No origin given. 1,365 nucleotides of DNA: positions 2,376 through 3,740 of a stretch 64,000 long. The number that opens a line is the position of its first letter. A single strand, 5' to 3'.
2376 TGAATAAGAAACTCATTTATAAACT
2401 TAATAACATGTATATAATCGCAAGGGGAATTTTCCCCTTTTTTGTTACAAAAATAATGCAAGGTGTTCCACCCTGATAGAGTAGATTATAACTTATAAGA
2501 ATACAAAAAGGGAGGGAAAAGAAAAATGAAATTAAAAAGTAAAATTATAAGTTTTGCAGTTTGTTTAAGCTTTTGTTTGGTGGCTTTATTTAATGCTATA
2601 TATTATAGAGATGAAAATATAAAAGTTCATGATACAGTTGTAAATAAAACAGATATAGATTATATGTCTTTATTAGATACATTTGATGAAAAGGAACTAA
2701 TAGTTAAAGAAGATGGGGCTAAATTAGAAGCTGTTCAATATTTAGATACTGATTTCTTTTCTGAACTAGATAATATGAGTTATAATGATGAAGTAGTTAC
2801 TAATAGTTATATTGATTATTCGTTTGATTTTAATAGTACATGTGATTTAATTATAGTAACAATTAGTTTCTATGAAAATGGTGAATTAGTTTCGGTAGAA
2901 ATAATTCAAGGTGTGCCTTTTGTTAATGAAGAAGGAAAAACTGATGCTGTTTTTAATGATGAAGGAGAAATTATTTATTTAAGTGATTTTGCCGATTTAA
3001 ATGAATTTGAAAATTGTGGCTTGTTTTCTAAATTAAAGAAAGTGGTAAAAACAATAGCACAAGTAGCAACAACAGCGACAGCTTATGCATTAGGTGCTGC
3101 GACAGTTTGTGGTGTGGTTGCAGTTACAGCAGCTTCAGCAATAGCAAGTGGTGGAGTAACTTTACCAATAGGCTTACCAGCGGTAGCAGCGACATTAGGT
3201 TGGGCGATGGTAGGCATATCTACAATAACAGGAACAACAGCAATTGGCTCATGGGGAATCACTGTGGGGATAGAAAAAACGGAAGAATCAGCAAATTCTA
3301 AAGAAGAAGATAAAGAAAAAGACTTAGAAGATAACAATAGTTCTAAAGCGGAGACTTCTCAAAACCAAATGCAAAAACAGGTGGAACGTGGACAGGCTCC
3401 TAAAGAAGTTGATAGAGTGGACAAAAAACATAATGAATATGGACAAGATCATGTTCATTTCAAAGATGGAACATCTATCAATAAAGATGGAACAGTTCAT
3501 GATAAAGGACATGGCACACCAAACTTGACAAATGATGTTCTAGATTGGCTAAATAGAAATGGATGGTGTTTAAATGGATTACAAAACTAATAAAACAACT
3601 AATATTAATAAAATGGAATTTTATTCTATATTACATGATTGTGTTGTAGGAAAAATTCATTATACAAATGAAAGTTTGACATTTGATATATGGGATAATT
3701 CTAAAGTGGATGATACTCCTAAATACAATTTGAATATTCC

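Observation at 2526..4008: Toxin-like secreted protein (glycine-zipper membrane segment plus His-rich C-terminal domain) with an overlapping small downstream ORF (candidate immunity)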

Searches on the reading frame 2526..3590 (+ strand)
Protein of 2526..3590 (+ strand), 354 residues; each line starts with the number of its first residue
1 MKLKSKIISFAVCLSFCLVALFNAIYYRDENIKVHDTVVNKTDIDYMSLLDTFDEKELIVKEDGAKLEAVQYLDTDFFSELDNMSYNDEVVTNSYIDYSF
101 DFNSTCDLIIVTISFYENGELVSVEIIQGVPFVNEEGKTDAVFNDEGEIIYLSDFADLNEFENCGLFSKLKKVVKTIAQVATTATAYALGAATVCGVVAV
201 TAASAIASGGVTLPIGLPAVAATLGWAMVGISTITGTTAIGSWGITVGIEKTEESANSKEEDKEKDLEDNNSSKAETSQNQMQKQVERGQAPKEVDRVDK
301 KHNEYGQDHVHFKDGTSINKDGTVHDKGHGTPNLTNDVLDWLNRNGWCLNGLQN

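Call 3: search_protein_families(library=pfam, proteins=[window:2526-3590:+], max_evalue=1)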
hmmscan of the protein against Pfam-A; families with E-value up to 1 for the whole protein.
window:2526-3590:+ (354 aa): 1 family
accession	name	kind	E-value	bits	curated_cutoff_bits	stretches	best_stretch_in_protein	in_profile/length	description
PF20606.3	DUF6799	-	0.13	12.4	26.8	1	309-335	26-52/63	Domain of unknown function (DUF6799)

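Call 4: search_protein_families(library=ncbifam, proteins=[window:2526-3590:+], max_evalue=1)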
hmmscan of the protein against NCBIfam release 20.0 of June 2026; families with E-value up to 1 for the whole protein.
window:2526-3590:+ (354 aa): 0 families

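Call 5: find_homologous_proteins(query=window:2526-3587:+, max_evalue=0.001)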
Query window:2526-3587:+ (354 aa): 55 proteins with E <= 0.001 among 3671 candidates.
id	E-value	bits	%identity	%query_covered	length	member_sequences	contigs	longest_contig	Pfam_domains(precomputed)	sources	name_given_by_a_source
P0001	6.0e-99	350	62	72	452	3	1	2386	-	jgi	-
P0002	2.2e-98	348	62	72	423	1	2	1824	-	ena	-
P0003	1.9e-69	253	40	100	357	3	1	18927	-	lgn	-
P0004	5.4e-55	205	36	99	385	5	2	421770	-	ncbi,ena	-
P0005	8.9e-55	204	54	51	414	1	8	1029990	PF14414.13,PF12639.14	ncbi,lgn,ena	-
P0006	2.6e-54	203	55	49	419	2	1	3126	-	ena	-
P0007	8.4e-52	195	51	49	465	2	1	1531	-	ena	-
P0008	1.9e-51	194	36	98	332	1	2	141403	-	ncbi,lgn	-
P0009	7.1e-51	192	54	49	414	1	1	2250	-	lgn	-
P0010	7.5e-49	185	54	47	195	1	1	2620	-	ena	-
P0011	4.3e-45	173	50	47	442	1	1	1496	-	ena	-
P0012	6.0e-38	149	74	27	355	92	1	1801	-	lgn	-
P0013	7.0e-37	146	82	22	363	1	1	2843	-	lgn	-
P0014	8.0e-36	142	71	27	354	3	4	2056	-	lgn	-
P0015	1.0e-35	142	69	27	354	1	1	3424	-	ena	-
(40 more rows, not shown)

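Call 17: find_encoding_contigs(protein=P0004, flank=6000, max_places=3)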
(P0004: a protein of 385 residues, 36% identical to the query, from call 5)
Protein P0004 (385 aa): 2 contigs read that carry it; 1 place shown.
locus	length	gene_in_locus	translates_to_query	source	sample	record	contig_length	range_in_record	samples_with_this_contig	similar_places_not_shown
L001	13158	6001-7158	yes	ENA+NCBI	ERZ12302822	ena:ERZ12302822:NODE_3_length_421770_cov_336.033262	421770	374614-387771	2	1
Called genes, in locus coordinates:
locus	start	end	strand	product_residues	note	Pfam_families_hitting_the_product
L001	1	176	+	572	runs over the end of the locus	PF00664:ABC_membrane, PF02463:SMC_N (weak), PF00005:ABC_tran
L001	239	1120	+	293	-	PF22458:RsmF-B_ferredox (weak), PF01189:Methyltr_RsmB-F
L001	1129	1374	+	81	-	PF07866:DUF1653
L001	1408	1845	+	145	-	-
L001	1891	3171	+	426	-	-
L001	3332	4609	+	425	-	PF01053:Cys_Met_Meta_PP, PF00266:Aminotran_5 (weak)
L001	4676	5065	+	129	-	-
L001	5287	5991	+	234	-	PF00089:Trypsin, PF10459:Peptidase_S46 (faint), PF13365:Trypsin_2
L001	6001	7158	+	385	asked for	-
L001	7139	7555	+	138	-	-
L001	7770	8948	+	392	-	-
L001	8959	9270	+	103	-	-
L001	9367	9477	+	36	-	-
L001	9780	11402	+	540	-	PF00270:DEAD, PF04851:ResIII (weak), PF00271:Helicase_C, PF03880:DbpA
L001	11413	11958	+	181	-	PF03602:Cons_hypoth95, PF05175:MTS (weak), PF02086:MethyltransfD12 (faint), PF13847:Methyltransf_31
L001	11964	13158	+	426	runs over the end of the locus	PF23988:DUF7309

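Call 31: find_encoding_contigs(protein=P0005, flank=6000, max_places=3)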
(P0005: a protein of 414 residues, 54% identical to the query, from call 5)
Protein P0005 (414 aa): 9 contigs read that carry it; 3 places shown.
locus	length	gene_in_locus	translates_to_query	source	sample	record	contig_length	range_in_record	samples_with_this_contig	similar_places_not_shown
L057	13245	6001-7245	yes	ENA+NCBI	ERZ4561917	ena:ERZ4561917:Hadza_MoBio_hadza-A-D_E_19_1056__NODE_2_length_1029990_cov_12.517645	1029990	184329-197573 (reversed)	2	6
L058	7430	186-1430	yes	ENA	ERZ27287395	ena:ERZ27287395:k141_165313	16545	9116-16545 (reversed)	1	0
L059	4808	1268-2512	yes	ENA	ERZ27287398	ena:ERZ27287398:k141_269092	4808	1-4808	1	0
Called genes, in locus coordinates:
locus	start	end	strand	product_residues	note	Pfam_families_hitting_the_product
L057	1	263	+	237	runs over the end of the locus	PF00702:Hydrolase, PF13419:HAD_2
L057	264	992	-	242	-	-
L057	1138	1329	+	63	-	-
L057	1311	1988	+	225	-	PF20582:UPF0758_N, PF04002:RadC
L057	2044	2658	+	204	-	PF03775:MinC_C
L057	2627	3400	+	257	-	PF01656:CbiA, PF02374:ArsA_ATPase (weak), PF06564:CBP_BcsQ (faint), PF09140:MipZ, PF10609:ParA, PF13614:AAA_31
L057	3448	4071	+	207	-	PF01551:Peptidase_M23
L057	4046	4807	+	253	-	PF13398:Peptidase_M50B (faint), PF02163:Peptidase_M50 (weak)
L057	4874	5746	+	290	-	PF00126:HTH_1, PF03466:LysR_substrate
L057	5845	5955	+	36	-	-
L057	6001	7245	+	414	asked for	PF12639:Colicin-DNase, PF14414:WHH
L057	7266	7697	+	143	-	PF14567:SUKH_5 (weak), PF09346:SMI1_KNR4, PF14568:SUKH_6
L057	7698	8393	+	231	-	PF00089:Trypsin, PF13365:Trypsin_2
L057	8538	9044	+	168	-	-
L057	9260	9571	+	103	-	PF00829:Ribosomal_L21p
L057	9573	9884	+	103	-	PF04327:Peptidase_Prp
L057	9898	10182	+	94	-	PF01016:Ribosomal_L27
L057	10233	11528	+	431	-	PF01018:GTP1_OBG, PF02421:FeoB_N, PF01926:MMR_HSR1, PF09269:DUF1967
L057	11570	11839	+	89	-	PF01476:LysM (weak)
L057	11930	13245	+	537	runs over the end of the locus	PF00158:Sigma54_activat (weak), PF00004:AAA (weak), PF07724:AAA_2, PF07728:AAA_5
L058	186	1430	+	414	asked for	PF12639:Colicin-DNase, PF14414:WHH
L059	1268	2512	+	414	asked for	PF12639:Colicin-DNase, PF14414:WHH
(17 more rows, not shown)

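Call 32: find_encoding_contigs(protein=P0008, flank=6000, max_places=2)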
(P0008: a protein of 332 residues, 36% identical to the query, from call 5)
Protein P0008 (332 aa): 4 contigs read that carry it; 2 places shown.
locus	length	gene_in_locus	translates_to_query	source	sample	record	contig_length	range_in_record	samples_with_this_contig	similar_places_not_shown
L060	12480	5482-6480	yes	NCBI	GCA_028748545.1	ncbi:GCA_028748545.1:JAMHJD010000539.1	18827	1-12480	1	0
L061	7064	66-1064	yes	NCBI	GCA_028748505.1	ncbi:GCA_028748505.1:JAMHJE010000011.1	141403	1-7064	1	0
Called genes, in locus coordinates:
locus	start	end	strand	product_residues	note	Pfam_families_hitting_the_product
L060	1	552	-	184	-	?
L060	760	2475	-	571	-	PF00580:UvrD-helicase, PF13245:AAA_19, PF13604:AAA_30 (faint), PF01443:Viral_helicase1 (faint), PF13361:UvrD_C, PF13538:UvrD_C_2 (weak)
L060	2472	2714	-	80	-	-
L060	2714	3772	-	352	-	PF18106:Rol_Rep_N (weak), PF02486:Rep_trans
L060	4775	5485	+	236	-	PF00089:Trypsin, PF13365:Trypsin_2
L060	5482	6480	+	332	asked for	-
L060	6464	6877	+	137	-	-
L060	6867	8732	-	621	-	-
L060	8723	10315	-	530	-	-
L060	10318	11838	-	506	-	-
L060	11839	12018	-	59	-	-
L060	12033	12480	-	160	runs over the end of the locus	-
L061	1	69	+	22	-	?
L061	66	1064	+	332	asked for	-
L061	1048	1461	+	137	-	-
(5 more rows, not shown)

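Call 33: find_encoding_contigs(protein=P0003, flank=6000, max_places=2)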
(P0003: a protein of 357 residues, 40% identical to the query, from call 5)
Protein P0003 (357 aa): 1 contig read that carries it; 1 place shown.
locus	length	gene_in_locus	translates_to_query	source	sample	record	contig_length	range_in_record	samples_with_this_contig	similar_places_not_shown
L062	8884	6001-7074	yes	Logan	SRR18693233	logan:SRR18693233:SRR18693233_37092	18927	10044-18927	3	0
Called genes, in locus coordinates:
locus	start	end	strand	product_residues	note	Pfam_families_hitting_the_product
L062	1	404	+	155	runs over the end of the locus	-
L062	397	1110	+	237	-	PF00089:Trypsin, PF13365:Trypsin_2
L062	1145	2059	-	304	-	PF13384:HTH_23 (weak), PF00665:rve, PF13683:rve_3, PF13333:rve_2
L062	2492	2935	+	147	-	-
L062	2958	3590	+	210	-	PF00089:Trypsin, PF13365:Trypsin_2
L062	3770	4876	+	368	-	PF11185:DUF2971 (weak)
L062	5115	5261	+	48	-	-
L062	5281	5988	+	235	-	PF00089:Trypsin, PF13365:Trypsin_2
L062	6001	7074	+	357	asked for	-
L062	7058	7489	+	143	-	-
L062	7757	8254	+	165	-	-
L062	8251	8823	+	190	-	-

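Call 54: predict_structure(alignment_id=A2)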
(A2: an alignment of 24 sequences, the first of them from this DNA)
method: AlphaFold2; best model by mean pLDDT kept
length: 354 residues; sequences in the alignment: 24
mean_pLDDT: 65.4   pTM: 0.31
mean pLDDT of the five models: 65.4, 62.5, 62.1, 60.0, 57.9
residues with pLDDT >= 90: 94; 70-90: 86; 50-70: 40; < 50: 134
segments of 3 or more residues with pLDDT < 50: 33-41, 81-88, 158-166, 170-258, 260-272, 352-354
pLDDT, mean of each block of 10 residues (from residue 1): 77 87 66 46 55 83 83 66 47 81 90 90 92 91 88 69 46 36 30 29 29 32 29 29 30 38 41 76 98 98 93 95 83 93 83 43
secondary structure, 60 per line:
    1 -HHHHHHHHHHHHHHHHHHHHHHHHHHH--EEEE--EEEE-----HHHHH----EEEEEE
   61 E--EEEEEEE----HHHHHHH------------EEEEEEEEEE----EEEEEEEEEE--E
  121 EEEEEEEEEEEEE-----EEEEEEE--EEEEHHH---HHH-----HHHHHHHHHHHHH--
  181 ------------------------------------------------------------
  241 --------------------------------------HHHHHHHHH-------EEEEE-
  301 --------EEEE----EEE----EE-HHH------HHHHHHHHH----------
elements in order: H2-28 E31-34 E37-40 H46-50 E55-61 E64-70 H75-81 E94-103 E108-117 E120-133 E139-145 E148-151 H166-178 H279-287 E295-299 E309-312 E317-319 H336-344

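Call 60: fold_search(model_id=the predicted structure, library=pdb)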
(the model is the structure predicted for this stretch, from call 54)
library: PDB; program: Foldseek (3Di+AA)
matches with E <= 10: 824; with E <= 0.001: 0
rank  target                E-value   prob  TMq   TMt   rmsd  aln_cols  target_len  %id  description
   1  3kq0                  1.0e-01  0.51  0.11  0.17   7.8       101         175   13  Crystal structure of human alpha1-acid glycoprotein (released 2010-02-02)
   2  9iqm                  1.1e-01  0.51  0.10  0.24  19.8       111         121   13  CatM-L6S, a SnoaL-like protein in complex with substrate mimic L6S (released 2025-07-16)
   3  4k15_C                1.7e-01  0.44  0.09  0.22  15.5       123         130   10  2.75 Angstrom Crystal Structure of Hypothetical Protein lmo2686 from Listeria monocytogenes EGD-e (released 2013-04-17)
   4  8qbq                  2.3e-01  0.47  0.10  0.06  13.7       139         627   10  Crystal structure of the outer membrane decaheme cytochrome MtrC (A430Boc-Lys) (released 2024-09-04)
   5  4lm8                  2.5e-01  0.44  0.10  0.06  13.6       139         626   10  Crystal structure of the outer membrane decaheme cytochrome MtrC (released 2015-02-11)
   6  7r81_K1               2.6e-01  0.41  0.10  0.17  13.5       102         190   10  Structure of the translating Neurospora crassa ribosome arrested by cycloheximide (released 2021-12-01)
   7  9iqn                  2.6e-01  0.38  0.10  0.25  19.9       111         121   13  CatM-W86A-L6R, a SnoaL-like protein in complex with substrate mimic L6R (released 2025-07-16)
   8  1zx2_B                2.8e-01  0.38  0.11  0.23  20.0       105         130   14  Crystal Structure of Yeast UBP3-associated Protein BRE5 (released 2005-06-21)
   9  9iq5_B                2.8e-01  0.33  0.10  0.25  19.9       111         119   13  CatM, SnoaL-like protein (released 2025-07-16)
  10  9yi9_P                2.9e-01  0.75  0.11  0.21   8.7        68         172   18  Cryo-EM structure of yeast Mgm101 in the lock-washer apo state (released 2025-11-05)
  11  7qth                  3.1e-01  0.41  0.10  0.06  14.2       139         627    9  Crystal structure of the Shewanella oneidensis MR1 MtrC mutant C453A (released 2023-01-18)
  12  7o7g                  3.1e-01  0.38  0.10  0.06  14.2       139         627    9  Crystal structure of the Shewanella oneidensis MR1 MtrC mutant H561M (released 2021-10-06)
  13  9iq5_A                3.1e-01  0.33  0.10  0.24  19.9       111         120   10  CatM, SnoaL-like protein (released 2025-07-16)
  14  3cu3                  3.1e-01  0.16  0.11  0.20  21.7       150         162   15  Crystal structure of a domain of unknown function with a cystatin-like fold (npun_r1993) from nostoc punctiforme pcc 731 (released 2008-04-29)
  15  7u65_G                3.5e-01  0.90  0.13  0.44   6.5        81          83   11  Structure of E. coli dGTPase bound to T7 bacteriophage protein Gp1.2 (released 2022-08-31)
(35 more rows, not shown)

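Call 61: list_cluster_members(proteins=[window:2526-3587:+, P0056, window:4051-4761:+, P0004, P0005, P0008])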
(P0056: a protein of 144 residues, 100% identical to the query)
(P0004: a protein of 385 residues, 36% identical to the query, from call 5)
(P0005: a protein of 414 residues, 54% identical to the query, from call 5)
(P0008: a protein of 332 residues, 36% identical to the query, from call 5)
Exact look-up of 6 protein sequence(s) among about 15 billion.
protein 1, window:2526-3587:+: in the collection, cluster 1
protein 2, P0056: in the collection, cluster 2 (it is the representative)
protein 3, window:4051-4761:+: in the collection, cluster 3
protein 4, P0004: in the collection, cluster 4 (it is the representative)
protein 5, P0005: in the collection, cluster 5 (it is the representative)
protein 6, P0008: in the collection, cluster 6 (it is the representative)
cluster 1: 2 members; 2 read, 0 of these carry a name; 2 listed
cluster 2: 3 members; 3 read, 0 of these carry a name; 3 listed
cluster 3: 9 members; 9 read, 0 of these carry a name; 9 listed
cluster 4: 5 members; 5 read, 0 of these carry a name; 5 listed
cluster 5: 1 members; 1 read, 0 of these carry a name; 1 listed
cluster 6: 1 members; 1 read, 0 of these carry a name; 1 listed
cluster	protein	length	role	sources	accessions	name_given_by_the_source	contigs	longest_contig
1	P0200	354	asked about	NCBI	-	-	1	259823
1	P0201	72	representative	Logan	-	-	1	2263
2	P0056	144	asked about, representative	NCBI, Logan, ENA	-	-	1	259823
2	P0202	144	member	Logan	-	-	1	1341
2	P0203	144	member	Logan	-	-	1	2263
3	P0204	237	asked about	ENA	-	-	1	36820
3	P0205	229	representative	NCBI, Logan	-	-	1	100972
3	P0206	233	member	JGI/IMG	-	-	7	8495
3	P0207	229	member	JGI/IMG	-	-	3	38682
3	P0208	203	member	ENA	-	-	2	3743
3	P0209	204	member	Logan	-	-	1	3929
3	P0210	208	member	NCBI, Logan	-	-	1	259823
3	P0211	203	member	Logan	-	-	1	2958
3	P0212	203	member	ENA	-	-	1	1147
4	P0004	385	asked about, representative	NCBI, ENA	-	-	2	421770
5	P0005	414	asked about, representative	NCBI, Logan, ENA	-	-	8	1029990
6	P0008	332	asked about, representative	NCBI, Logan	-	-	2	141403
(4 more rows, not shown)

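Call 63: find_encoding_contigs(protein=P0205, flank=6000, max_places=4)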
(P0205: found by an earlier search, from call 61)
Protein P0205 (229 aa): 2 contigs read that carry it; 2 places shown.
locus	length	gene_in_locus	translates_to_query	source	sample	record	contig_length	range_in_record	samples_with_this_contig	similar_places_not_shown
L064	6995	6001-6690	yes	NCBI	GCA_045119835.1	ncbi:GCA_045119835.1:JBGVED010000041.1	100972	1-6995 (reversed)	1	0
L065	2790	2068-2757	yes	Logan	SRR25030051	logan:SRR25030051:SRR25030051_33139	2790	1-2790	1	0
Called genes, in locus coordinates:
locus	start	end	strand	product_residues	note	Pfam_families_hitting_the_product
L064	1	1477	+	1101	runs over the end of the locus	-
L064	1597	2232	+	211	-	-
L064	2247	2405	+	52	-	-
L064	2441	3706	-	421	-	PF08378:NERD, PF00570:HRDC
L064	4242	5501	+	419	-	-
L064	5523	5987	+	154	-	-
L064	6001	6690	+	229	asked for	PF00089:Trypsin, PF13365:Trypsin_2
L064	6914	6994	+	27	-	?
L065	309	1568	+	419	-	-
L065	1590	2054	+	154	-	-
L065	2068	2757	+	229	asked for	PF00089:Trypsin, PF13365:Trypsin_2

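Call 68: search_protein_families(library=padloc, proteins=[window:2526-3587:+], max_evalue=1)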
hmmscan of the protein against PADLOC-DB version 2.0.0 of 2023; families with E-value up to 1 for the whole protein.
window:2526-3587:+ (354 aa): 0 families

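Call 87: search_dna_similar(query=window:2526-3587:+, collection=plasmids, mode=protein, max_evalue=0.001, max_rows=20)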
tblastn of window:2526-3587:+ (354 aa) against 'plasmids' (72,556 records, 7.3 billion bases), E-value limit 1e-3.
Records with a match: 1; places in all: 1; records where one place covers at least 80% of the query: 0.
Best place of each record, by identity: <60% 1.
By first word of the organism name: Candidatus 1.
By predicted mobility (MOB-suite, as given by PLSDB): non-mobilizable 1.
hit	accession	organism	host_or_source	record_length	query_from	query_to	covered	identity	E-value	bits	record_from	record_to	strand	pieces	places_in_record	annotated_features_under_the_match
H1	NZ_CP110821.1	Candidatus Bandiella woodruffii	Euplotes woodruffi,mixed host and ...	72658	276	349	21%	46.8%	4e-9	66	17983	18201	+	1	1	hemagglutinin repeat-containing protein | hypothetical protein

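Call 99: search_protein_families(library=pfam, proteins=[L001:7770-8945:+, L001:8959-9267:+, P0001, L064:4242-5498:+, L064:5523-5984:+, L057:7266-7694:+], max_evalue=0.01)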
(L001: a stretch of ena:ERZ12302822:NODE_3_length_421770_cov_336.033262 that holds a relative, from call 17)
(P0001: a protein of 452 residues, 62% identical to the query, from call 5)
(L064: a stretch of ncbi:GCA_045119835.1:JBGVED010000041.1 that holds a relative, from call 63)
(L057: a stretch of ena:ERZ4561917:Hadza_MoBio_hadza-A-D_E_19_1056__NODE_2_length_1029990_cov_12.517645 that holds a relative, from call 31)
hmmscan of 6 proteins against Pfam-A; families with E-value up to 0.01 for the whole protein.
L001:7770-8945:+ (392 aa): 0 families

L001:8959-9267:+ (103 aa): 0 families

P0001 (452 aa): 1 family
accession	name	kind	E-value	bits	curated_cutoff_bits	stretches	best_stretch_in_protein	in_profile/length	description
PF11653.13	VirionAssem_T7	-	0.0072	17.3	25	0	169-216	4-45/99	Bacteriophage T7 virion assembly protein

L064:4242-5498:+ (419 aa): 0 families

L064:5523-5984:+ (154 aa): 0 families

L057:7266-7694:+ (143 aa): 4 families
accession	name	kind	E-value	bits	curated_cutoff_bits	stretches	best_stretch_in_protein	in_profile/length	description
PF14568.11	SUKH_6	-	3e-17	63.7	27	1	13-127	2-119/119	SMI1-KNR4 cell-wall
PF09346.15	SMI1_KNR4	-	1.4e-16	61.7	25.4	1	12-128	4-124/125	SMI1 / KNR4 family (SUKH-1)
PF14567.11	SUKH_5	-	2.7e-08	34.2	27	1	8-130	20-140/142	SMI1-KNR4 cell-wall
PF14435.11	SUKH-4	-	0.0022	18.6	25.5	1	78-133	74-128/179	SUKH-4 immunity protein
